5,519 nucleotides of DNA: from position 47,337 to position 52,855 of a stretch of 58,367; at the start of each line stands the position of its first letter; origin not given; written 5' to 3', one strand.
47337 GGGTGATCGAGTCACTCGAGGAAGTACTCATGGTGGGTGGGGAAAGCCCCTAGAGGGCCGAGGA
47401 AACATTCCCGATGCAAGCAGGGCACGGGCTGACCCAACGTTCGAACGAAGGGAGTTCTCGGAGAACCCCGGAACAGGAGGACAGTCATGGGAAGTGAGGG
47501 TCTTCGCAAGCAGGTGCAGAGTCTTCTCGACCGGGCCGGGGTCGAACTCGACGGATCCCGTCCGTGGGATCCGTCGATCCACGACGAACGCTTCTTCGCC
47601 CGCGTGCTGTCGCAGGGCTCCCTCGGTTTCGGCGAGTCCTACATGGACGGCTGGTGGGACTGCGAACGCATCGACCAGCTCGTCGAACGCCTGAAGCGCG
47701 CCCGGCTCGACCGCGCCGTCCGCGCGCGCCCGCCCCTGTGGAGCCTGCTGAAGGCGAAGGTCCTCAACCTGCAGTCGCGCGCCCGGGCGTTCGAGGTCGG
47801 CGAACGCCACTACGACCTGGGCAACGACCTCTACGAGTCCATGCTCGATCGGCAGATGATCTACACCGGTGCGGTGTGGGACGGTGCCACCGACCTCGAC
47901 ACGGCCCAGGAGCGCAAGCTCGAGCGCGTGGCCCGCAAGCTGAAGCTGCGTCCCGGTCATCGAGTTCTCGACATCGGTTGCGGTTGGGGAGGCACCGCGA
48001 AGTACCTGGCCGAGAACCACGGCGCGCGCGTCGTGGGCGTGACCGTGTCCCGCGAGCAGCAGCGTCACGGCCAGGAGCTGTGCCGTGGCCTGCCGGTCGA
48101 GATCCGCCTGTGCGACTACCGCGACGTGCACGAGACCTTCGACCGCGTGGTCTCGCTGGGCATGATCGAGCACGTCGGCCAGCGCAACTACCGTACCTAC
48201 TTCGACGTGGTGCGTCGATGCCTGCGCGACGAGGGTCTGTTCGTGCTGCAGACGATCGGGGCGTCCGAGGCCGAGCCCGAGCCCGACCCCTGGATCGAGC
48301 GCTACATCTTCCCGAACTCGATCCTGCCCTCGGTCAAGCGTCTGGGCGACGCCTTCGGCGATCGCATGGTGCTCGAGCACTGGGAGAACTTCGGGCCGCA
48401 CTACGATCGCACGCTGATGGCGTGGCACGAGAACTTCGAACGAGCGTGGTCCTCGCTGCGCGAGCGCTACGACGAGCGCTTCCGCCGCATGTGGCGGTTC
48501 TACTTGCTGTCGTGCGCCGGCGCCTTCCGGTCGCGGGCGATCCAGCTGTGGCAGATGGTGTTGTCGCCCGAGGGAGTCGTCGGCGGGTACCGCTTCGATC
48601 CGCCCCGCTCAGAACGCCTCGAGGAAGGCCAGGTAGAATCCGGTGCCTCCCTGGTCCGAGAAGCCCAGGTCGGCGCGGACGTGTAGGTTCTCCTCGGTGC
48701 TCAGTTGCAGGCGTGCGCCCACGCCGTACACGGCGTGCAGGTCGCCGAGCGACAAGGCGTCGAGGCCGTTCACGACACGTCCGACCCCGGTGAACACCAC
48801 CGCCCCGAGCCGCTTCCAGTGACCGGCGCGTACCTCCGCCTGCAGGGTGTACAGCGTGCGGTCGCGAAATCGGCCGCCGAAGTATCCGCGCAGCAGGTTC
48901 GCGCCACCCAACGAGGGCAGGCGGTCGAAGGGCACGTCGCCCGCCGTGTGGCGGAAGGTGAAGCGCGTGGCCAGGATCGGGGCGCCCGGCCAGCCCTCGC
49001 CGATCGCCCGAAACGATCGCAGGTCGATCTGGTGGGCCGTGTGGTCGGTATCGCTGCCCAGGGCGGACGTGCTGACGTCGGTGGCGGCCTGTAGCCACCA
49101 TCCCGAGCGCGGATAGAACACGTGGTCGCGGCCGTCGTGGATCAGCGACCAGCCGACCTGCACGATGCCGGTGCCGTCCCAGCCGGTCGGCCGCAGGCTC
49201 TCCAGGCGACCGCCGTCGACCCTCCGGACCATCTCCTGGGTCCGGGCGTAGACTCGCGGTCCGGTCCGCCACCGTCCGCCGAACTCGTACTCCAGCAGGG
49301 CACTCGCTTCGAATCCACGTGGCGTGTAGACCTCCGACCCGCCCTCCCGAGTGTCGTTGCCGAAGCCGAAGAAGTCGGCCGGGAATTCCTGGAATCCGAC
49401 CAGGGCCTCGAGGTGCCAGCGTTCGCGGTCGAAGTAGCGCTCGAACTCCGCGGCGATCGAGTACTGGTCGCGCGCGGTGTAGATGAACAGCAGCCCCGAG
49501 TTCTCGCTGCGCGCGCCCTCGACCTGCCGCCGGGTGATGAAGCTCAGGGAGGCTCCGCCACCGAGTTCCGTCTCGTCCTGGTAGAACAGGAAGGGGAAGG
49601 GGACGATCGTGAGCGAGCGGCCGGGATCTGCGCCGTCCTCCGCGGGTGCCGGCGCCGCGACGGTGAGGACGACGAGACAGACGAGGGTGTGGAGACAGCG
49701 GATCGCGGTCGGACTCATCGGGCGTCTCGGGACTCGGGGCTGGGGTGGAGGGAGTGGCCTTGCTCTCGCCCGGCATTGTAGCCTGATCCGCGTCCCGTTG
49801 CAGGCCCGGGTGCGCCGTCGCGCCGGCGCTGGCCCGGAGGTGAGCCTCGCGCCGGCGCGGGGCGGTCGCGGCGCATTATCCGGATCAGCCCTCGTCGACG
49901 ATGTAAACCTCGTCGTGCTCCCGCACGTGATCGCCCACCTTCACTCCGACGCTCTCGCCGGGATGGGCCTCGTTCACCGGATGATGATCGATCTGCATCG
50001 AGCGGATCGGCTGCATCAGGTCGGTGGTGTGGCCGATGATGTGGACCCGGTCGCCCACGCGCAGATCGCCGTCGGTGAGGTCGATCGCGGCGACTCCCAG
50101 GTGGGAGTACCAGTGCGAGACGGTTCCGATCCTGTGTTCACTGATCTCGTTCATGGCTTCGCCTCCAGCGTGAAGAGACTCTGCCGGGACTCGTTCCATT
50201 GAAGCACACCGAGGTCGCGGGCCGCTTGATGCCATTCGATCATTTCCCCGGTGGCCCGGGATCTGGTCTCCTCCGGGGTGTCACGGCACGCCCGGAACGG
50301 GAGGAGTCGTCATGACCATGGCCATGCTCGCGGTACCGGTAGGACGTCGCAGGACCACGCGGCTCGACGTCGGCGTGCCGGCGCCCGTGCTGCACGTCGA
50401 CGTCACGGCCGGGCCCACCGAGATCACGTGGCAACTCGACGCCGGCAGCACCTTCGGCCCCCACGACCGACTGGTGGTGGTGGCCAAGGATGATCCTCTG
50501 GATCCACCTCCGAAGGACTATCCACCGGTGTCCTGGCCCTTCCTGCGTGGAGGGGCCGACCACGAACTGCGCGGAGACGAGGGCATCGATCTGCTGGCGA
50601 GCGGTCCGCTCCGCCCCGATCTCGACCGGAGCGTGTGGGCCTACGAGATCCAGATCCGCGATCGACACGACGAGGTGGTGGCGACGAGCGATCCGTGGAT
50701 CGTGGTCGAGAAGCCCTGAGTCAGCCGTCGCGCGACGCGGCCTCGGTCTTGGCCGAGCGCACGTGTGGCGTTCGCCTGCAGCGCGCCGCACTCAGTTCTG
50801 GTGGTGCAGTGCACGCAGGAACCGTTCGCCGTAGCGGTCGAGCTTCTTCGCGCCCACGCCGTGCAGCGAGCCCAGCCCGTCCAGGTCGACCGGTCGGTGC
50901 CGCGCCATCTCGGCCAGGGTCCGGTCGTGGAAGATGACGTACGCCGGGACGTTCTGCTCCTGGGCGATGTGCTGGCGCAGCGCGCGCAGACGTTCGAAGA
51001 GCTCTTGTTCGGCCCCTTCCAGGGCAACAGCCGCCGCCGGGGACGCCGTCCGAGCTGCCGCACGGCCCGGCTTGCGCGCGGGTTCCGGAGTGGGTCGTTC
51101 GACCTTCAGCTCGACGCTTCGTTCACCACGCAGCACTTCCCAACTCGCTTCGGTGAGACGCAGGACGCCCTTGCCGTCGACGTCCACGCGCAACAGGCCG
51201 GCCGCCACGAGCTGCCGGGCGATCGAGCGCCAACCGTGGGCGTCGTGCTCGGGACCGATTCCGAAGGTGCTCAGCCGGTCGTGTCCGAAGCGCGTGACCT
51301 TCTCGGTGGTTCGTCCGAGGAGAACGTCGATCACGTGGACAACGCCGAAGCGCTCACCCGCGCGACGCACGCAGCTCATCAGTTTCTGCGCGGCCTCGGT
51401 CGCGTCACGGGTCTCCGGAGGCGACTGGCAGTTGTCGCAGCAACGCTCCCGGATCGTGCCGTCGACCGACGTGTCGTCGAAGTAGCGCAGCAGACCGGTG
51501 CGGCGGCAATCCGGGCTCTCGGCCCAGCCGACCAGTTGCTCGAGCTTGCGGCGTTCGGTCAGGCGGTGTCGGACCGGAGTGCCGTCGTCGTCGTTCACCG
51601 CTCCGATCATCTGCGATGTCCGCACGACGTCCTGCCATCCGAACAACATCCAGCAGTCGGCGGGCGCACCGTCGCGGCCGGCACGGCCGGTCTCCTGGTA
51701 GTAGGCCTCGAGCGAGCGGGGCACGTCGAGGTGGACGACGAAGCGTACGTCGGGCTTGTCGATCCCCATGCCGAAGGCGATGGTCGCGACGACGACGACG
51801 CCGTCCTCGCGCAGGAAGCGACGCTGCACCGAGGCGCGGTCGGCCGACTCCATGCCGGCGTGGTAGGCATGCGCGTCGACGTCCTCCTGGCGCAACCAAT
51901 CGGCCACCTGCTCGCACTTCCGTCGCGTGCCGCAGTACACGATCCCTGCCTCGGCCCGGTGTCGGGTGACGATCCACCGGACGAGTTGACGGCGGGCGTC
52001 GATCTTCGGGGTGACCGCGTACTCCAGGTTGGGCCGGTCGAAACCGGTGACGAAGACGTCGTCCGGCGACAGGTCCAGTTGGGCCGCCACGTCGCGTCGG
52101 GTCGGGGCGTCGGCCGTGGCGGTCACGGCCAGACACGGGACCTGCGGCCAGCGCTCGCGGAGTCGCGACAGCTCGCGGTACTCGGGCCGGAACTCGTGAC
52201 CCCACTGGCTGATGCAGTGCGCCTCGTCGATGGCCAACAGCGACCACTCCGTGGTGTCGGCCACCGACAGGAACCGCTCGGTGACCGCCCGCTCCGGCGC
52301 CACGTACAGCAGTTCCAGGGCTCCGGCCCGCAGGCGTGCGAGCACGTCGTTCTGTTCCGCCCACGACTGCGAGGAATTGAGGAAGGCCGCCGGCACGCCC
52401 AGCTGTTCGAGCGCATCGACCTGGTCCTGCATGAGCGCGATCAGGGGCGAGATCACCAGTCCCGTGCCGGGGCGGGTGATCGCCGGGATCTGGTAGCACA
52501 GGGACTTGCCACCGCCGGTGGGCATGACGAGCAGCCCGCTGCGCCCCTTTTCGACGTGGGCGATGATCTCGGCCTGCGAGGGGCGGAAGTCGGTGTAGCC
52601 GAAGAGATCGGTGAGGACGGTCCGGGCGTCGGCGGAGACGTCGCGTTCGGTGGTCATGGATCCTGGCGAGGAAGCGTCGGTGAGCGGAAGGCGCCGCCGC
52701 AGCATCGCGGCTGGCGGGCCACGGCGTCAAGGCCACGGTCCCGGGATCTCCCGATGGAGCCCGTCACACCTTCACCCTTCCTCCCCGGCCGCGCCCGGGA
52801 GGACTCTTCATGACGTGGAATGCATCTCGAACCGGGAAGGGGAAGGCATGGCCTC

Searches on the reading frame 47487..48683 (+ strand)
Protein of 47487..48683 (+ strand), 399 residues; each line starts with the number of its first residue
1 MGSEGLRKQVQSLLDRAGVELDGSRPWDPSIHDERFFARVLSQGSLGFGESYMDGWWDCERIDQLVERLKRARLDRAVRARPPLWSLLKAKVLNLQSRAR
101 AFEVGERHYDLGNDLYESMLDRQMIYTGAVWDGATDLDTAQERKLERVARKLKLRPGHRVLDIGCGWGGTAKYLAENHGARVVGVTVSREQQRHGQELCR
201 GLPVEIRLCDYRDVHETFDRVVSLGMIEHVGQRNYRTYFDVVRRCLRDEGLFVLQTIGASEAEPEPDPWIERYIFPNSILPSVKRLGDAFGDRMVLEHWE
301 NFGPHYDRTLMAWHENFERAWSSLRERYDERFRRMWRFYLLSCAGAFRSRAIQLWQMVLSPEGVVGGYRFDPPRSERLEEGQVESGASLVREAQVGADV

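Call 15: search_protein_families(library=pfam, proteins=[window:47487-48683:+], max_evalue=0.001)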
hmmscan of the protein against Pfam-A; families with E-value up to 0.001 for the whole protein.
window:47487-48683:+ (399 aa): 8 families
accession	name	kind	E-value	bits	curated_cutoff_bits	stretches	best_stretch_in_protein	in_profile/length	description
PF02353.26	CMAS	-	7.9e-83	278.4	27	1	97-357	2-273/273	Mycolic acid cyclopropane synthetase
PF13649.12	Methyltransf_25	-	3e-15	57.1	27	1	160-250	1-97/97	Methyltransferase domain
PF08241.18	Methyltransf_11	-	5.3e-13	49.8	21.2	1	161-254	1-95/95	Methyltransferase domain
PF13489.12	Methyltransf_23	-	9.7e-12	45.3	27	1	143-266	11-128/164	Methyltransferase domain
PF08242.18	Methyltransf_12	-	1.3e-10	42.3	30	1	161-252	1-98/98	Methyltransferase domain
PF01728.25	FtsJ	-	1.1e-07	32.4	24.1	1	144-191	8-57/181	FtsJ-like methyltransferase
PF13847.12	Methyltransf_31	-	2.8e-06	27.5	27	1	155-260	2-115/145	Methyltransferase domain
PF07021.18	MetW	-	0.00079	19.5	21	0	154-204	11-59/193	Methionine biosynthesis protein MetW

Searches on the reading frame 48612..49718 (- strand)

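Call 16: search_protein_families(library=pfam, proteins=[window:48612-49718:-], max_evalue=0.1)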
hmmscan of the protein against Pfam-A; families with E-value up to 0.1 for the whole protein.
window:48612-49718:- (369 aa): 1 family
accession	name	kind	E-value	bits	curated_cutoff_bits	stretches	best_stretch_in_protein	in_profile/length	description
PF01103.29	Omp85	-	4.2e-10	40.1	24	1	92-321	27-267/325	Omp85 superfamily domain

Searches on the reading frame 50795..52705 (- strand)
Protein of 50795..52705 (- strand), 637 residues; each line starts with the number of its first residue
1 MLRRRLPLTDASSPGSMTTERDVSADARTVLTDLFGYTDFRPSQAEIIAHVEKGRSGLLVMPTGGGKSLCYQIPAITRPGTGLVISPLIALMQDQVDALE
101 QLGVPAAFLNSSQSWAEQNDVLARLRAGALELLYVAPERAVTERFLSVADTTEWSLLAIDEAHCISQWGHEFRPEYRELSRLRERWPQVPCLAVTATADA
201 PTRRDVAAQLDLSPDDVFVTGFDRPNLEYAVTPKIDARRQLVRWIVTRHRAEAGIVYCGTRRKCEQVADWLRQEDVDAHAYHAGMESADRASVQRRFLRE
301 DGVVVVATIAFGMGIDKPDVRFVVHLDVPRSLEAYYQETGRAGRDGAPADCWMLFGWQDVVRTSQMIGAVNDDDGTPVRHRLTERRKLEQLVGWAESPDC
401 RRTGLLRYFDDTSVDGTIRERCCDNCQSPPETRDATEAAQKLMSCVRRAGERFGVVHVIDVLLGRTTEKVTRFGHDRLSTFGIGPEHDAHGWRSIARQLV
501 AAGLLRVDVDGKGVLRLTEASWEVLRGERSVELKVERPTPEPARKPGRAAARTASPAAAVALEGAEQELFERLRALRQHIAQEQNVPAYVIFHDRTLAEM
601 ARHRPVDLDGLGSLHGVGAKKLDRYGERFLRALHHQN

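Call 16: search_protein_families(library=pfam, proteins=[window:50795-52705:-], max_evalue=0.1)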
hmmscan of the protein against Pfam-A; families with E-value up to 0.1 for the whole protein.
window:50795-52705:- (637 aa): 6 families
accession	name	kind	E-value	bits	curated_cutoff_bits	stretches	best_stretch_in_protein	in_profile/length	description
PF09382.16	RQC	-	9.6e-40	135.4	23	1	429-538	1-110/114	RQC domain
PF00270.35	DEAD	-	8.7e-25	87.8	26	1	41-199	1-161/167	DEAD/DEAH box helicase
PF00570.28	HRDC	-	3.3e-24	85.1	23.8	1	567-633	2-68/68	HRDC domain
PF00271.37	Helicase_C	-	3.9e-21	75.8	23.5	1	241-346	6-110/110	Helicase conserved C-terminal domain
PF16124.10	RecQ_Zn_bind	-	3.2e-10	41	25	1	358-427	2-66/66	RecQ zinc-binding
PF04851.21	ResIII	-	0.00078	19.8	22.5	1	40-197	4-161/164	Type III restriction enzyme, res subunit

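Call 44: find_homologous_proteins(query=window:50795-52705:-, max_evalue=1e-50)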
Query window:50795-52705:- (637 aa): 8000 proteins with E <= 1e-50 among 8000 candidates; the best 120 are listed.
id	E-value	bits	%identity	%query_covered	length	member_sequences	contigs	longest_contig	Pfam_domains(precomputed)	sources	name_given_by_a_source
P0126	0.0e+0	1416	100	97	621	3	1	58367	PF09382.18,PF00270.36,PF00570.29,PF16124.11,PF00271.38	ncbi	-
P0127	0.0e+0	1344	95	97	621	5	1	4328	PF09382.18,PF00270.36,PF00570.29,PF16124.11,PF00271.38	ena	-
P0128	0.0e+0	1212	85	99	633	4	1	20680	PF09382.18,PF00270.36,PF00570.29,PF16124.11,PF00271.38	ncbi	-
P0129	0.0e+0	1021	73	95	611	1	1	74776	PF09382.18,PF00270.36,PF00570.29,PF16124.11,PF00271.38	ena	-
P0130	1.1e-296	1004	74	95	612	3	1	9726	PF09382.18,PF00270.36,PF00570.29,PF16124.11,PF00271.38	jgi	-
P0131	1.4e-289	980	72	96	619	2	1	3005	PF09382.18,PF00270.36,PF00570.29,PF16124.11,PF00271.38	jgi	jgi:ATP-dependent DNA helicase RecQ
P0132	1.4e-266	904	65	96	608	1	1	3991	PF09382.18,PF00270.36,PF00570.29,PF16124.11,PF00271.38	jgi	jgi:ATP-dependent DNA helicase RecQ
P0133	2.4e-264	897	66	95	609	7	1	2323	PF09382.18,PF00270.36,PF00570.29,PF16124.11,PF00271.38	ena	-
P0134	7.5e-264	895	67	95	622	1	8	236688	PF09382.18,PF00270.36,PF00570.29,PF16124.11,PF00271.38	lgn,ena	-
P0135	3.6e-260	883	65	95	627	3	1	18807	PF09382.18,PF00270.36,PF00570.29,PF16124.11,PF00271.38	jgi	-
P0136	8.1e-259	878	65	96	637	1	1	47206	PF09382.18,PF00270.36,PF00570.29,PF16124.11,PF00271.38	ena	-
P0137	5.2e-235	800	63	96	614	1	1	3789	PF09382.18,PF00270.36,PF00570.29,PF16124.11,PF00271.38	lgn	-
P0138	1.6e-221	755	58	95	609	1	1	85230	PF09382.18,PF00270.36,PF00570.29,PF16124.11,PF00271.38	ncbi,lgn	-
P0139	2.2e-220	751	58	95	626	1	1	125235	PF09382.18,PF00270.36,PF00570.29,PF16124.11,PF00271.38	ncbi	-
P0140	5.1e-216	737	56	95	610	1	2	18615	PF09382.18,PF00270.36,PF00570.29,PF16124.11,PF00271.38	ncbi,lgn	ncbi:MAG: DNA helicase RecQ [Bacteroidota bacterium]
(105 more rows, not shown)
